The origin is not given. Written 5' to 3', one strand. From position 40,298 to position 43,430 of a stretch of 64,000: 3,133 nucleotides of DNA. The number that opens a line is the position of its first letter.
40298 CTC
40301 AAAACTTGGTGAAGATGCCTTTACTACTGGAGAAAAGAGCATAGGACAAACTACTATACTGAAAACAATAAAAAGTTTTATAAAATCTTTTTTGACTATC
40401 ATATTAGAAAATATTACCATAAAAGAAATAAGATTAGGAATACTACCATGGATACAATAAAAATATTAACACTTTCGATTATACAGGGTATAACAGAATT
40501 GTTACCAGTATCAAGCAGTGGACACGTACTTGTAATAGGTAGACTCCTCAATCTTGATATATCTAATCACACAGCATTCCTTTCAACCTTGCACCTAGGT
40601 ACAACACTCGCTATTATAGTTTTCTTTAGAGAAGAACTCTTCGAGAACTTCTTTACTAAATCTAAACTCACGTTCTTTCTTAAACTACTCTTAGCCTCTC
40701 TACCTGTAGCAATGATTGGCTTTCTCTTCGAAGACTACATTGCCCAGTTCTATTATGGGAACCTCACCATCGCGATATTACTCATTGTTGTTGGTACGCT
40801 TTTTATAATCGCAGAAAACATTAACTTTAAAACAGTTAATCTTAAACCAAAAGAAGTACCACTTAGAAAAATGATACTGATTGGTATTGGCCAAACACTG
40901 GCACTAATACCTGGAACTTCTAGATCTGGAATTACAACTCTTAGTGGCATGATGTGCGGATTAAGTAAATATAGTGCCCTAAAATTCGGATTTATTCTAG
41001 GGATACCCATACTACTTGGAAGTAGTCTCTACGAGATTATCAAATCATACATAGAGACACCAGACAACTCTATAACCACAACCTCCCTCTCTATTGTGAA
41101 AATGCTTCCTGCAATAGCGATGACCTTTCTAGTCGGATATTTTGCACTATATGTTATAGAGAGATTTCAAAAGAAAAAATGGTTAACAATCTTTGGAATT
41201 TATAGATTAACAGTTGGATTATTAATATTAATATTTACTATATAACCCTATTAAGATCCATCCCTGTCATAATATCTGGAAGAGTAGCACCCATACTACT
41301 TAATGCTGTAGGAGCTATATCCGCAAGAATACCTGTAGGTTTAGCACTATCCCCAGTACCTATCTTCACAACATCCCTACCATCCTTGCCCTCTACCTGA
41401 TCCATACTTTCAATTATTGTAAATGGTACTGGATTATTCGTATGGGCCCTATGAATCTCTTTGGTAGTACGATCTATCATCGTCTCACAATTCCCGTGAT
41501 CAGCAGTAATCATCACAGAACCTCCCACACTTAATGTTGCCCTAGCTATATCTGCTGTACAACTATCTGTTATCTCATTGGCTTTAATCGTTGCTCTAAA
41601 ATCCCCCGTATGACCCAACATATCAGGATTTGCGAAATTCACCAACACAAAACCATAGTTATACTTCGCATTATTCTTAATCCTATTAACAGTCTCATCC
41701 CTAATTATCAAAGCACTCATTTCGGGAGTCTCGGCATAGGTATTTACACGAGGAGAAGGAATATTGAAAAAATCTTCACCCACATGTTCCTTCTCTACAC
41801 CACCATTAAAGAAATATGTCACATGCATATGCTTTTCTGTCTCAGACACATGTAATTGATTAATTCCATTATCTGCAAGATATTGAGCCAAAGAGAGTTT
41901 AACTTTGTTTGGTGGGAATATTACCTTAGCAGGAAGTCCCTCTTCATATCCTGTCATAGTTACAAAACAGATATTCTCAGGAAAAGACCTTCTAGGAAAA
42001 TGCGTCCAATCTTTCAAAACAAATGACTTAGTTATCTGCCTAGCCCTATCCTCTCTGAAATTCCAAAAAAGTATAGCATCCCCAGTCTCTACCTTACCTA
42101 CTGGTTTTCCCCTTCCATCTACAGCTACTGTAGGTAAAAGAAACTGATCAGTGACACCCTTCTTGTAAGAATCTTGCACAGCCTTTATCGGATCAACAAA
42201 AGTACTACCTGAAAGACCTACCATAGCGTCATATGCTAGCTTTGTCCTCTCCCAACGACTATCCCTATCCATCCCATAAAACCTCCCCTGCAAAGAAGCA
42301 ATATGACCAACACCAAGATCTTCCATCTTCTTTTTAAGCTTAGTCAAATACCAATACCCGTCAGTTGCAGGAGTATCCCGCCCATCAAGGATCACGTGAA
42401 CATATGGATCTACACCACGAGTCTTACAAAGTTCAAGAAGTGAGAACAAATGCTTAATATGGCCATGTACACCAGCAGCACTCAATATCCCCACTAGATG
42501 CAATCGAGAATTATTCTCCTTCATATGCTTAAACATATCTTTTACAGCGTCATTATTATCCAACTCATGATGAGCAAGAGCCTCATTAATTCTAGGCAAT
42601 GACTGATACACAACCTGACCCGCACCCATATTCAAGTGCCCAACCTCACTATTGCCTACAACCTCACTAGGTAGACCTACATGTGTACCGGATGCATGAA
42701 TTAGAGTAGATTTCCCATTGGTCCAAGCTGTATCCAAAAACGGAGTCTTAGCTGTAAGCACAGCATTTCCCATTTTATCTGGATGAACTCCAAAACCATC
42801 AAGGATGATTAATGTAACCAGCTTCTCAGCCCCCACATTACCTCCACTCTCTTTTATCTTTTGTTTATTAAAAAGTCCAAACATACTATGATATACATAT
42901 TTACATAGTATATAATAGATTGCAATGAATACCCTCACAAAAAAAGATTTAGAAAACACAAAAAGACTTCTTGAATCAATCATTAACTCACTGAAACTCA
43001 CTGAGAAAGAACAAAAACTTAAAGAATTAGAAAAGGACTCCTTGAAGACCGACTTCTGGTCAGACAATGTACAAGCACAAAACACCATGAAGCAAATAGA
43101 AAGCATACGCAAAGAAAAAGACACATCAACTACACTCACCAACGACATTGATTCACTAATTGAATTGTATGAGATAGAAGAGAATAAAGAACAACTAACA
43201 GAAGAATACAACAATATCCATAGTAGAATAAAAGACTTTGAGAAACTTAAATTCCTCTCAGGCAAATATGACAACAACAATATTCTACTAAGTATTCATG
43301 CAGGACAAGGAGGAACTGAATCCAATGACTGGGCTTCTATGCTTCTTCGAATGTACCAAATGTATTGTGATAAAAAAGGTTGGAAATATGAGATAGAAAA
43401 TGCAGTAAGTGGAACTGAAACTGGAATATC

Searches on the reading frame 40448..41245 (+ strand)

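Call 58: search_protein_families(library=pfam, proteins=[window:40448-41245:+], max_evalue=0.00001)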
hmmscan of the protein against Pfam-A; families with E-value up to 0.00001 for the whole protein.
window:40448-41245:+ (265 aa): 1 family
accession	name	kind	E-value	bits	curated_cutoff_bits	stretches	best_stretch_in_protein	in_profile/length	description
PF02673.24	BacA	-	1.5e-61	208.8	33.4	1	7-259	2-257/257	Bacitracin resistance protein BacA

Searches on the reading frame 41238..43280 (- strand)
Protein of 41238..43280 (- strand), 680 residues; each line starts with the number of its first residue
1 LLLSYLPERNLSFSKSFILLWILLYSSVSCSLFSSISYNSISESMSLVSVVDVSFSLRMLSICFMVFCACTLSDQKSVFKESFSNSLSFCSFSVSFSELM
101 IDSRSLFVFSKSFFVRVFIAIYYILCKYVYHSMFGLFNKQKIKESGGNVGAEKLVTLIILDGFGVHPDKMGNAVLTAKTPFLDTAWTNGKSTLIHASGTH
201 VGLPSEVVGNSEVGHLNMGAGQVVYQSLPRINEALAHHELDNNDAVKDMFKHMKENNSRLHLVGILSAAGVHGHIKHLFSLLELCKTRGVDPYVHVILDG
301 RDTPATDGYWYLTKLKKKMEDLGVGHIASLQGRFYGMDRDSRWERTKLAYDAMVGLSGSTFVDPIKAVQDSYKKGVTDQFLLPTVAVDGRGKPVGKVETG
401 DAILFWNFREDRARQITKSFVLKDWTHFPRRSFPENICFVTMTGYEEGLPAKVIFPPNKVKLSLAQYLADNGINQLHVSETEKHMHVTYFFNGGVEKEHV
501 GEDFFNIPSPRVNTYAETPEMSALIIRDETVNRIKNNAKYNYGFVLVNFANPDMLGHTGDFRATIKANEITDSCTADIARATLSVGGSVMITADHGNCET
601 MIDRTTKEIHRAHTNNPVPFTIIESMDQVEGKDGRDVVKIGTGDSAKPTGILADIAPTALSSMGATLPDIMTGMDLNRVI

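Call 58: search_protein_families(library=pfam, proteins=[window:41238-43280:-], max_evalue=0.00001)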
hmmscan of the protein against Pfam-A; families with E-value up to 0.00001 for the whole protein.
window:41238-43280:- (680 aa): 2 families
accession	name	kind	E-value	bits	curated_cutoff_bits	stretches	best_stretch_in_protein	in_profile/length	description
PF06415.18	iPGM_N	-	2.4e-72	243.4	27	1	231-447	1-217/217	BPG-independent PGAM N-terminus (iPGM_N)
PF01676.23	Metalloenzyme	-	4.5e-62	210.3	24.3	1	155-665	3-250/252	Metalloenzyme superfamily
